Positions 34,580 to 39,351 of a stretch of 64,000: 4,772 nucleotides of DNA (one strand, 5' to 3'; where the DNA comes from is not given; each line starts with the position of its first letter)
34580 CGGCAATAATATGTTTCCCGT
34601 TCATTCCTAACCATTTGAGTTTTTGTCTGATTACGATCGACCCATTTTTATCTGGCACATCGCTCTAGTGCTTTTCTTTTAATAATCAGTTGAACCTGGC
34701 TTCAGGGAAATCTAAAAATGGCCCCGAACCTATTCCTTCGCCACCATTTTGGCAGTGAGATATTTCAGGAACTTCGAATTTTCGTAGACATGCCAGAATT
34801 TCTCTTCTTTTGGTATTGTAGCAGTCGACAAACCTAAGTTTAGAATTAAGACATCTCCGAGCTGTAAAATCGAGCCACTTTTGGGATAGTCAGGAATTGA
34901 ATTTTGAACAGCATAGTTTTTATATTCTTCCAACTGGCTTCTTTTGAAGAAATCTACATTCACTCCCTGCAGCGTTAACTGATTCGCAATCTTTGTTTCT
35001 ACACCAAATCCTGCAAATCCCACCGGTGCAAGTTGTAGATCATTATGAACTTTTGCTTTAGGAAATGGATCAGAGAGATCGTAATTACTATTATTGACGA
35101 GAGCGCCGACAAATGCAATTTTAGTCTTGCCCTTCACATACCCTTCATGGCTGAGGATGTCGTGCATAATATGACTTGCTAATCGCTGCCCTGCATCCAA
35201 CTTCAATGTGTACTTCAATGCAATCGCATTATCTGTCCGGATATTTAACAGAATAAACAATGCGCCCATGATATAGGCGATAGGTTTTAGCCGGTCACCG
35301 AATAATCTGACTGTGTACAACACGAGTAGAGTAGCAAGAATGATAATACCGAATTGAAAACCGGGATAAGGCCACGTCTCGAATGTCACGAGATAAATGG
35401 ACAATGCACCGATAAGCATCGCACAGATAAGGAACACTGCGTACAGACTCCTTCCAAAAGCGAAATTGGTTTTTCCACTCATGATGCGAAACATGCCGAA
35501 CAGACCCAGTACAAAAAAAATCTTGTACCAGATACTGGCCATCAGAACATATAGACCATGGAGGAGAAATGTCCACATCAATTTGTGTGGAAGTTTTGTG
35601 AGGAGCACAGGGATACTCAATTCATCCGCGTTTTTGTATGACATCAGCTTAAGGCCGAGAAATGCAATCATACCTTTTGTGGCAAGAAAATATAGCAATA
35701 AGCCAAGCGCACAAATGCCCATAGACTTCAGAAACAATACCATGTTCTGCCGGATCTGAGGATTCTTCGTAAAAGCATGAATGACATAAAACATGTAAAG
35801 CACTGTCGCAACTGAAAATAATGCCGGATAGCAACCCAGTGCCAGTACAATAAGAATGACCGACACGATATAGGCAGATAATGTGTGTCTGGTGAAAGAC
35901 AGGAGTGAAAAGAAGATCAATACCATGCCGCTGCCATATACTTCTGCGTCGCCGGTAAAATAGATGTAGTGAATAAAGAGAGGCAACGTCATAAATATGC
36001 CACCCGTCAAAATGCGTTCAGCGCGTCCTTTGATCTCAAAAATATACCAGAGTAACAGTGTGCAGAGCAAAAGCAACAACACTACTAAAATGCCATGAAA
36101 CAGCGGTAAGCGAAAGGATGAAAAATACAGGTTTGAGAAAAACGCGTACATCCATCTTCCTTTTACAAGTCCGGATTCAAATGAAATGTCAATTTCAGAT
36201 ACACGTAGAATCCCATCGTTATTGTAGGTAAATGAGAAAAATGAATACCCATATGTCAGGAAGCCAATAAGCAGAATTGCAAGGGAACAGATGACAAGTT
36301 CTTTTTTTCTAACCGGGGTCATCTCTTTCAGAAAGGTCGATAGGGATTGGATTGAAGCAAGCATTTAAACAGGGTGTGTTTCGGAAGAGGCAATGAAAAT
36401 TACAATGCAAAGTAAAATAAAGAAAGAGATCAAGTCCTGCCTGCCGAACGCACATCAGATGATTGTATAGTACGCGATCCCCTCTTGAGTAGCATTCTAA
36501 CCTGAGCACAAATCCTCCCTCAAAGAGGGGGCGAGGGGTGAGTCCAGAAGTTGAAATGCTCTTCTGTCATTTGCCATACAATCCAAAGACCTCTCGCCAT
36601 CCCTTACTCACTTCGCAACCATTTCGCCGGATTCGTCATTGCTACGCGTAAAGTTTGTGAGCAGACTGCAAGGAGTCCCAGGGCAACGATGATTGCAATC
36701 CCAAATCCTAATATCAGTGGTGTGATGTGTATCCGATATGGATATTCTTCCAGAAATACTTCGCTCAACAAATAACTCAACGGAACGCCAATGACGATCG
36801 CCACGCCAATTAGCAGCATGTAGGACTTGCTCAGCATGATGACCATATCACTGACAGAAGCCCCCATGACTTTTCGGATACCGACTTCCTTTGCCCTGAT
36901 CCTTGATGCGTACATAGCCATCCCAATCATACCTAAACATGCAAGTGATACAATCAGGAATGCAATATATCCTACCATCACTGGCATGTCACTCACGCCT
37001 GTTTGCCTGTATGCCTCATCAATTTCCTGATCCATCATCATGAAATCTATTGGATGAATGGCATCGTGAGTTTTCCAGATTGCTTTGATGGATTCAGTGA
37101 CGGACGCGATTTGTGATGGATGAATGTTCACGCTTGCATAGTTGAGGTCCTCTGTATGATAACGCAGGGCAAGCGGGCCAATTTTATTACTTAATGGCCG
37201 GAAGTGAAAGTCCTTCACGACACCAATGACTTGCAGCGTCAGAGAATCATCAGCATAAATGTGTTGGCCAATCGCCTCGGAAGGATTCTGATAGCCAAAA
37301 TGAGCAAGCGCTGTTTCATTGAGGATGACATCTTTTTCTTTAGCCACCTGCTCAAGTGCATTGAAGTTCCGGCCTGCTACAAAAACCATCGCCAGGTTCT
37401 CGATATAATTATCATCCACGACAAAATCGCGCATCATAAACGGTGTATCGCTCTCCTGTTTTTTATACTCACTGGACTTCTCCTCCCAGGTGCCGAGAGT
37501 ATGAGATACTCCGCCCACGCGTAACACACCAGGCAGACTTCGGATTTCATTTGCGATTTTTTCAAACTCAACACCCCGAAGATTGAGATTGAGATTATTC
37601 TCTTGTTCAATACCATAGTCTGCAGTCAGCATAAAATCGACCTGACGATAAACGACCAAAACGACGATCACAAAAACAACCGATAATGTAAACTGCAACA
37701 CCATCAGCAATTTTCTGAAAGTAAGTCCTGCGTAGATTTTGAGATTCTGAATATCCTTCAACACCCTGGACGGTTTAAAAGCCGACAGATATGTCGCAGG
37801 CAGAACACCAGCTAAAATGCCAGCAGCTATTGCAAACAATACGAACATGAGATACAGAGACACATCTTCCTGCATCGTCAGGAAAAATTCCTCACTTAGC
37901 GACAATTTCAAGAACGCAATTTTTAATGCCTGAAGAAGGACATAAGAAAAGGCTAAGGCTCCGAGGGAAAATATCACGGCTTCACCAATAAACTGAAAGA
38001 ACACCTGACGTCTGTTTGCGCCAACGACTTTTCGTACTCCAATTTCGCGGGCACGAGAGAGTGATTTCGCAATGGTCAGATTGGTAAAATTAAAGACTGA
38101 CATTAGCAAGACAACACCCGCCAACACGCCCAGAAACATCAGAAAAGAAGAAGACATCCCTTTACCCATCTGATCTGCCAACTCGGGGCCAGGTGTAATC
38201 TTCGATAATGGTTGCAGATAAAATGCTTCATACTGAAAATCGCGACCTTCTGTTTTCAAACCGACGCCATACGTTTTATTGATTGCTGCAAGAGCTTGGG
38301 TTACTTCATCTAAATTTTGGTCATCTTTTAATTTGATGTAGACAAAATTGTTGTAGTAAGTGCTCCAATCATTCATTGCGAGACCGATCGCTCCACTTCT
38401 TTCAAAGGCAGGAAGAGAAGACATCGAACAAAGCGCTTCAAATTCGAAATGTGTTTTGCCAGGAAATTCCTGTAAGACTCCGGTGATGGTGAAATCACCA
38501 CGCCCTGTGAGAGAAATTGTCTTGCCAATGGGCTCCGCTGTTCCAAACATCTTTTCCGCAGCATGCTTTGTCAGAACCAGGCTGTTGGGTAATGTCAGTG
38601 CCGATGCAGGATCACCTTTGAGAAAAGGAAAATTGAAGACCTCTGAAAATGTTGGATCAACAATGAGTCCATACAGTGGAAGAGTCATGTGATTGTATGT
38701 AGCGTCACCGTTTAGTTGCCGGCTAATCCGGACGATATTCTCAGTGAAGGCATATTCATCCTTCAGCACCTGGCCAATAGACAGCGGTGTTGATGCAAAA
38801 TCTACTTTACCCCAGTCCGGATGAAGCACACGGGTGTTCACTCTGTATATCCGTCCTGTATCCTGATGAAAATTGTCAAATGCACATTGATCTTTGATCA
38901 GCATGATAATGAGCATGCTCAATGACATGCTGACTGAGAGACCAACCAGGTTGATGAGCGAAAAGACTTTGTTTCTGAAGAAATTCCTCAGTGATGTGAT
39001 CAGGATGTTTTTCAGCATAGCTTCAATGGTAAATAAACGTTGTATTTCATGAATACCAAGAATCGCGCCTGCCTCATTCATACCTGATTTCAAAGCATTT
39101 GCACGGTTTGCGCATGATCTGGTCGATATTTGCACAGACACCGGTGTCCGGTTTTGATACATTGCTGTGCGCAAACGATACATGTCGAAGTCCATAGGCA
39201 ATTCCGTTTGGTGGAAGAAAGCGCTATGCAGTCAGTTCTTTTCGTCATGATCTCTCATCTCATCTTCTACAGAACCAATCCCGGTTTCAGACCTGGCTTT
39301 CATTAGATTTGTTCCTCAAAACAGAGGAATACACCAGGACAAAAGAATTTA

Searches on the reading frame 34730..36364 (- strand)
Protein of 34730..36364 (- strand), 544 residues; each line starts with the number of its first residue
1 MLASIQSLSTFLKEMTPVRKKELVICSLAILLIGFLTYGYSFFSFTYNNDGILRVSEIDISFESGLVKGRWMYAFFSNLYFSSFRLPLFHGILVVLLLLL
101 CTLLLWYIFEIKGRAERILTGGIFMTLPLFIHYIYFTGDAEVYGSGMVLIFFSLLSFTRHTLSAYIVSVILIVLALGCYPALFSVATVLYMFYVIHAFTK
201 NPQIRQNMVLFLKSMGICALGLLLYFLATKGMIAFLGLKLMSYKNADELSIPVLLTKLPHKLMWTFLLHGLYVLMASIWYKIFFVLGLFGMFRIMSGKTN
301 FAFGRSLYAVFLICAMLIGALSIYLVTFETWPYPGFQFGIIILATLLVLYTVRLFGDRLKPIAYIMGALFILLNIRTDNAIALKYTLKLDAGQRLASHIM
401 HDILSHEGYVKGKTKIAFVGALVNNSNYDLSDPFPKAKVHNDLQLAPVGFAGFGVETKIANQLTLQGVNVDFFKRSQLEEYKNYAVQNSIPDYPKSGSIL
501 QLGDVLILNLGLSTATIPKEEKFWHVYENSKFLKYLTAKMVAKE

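Call 85: search_protein_families(library=pfam, proteins=[window:34730-36364:-], max_evalue=0.001)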
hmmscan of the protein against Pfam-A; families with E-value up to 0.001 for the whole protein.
window:34730-36364:- (544 aa): 1 family
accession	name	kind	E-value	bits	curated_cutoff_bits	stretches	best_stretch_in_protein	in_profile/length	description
PF14264.12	Glucos_trans_II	-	8.2e-25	88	30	1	39-330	1-297/317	Glucosyl transferase GtrII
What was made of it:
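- The only one nearby in the window, a GtrII-like gene at 34730-36364, is separated from the trio by CotH and a tricorn-like protease and has no counterpart in the other loci (call 85).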

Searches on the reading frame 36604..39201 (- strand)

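Call 85: search_protein_families(library=pfam, proteins=[window:36604-39201:-], max_evalue=0.001)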
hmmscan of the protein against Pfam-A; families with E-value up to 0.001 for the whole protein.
window:36604-39201:- (865 aa): 2 families
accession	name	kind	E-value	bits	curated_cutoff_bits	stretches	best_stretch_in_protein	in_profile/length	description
PF12704.14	MacB_PCD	-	1.7e-30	107.3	27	2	81-306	1-206/207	MacB-like periplasmic core domain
PF02687.27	FtsX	-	6.6e-22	78.2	25.5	2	359-473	2-116/120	FtsX-like permease C-terminal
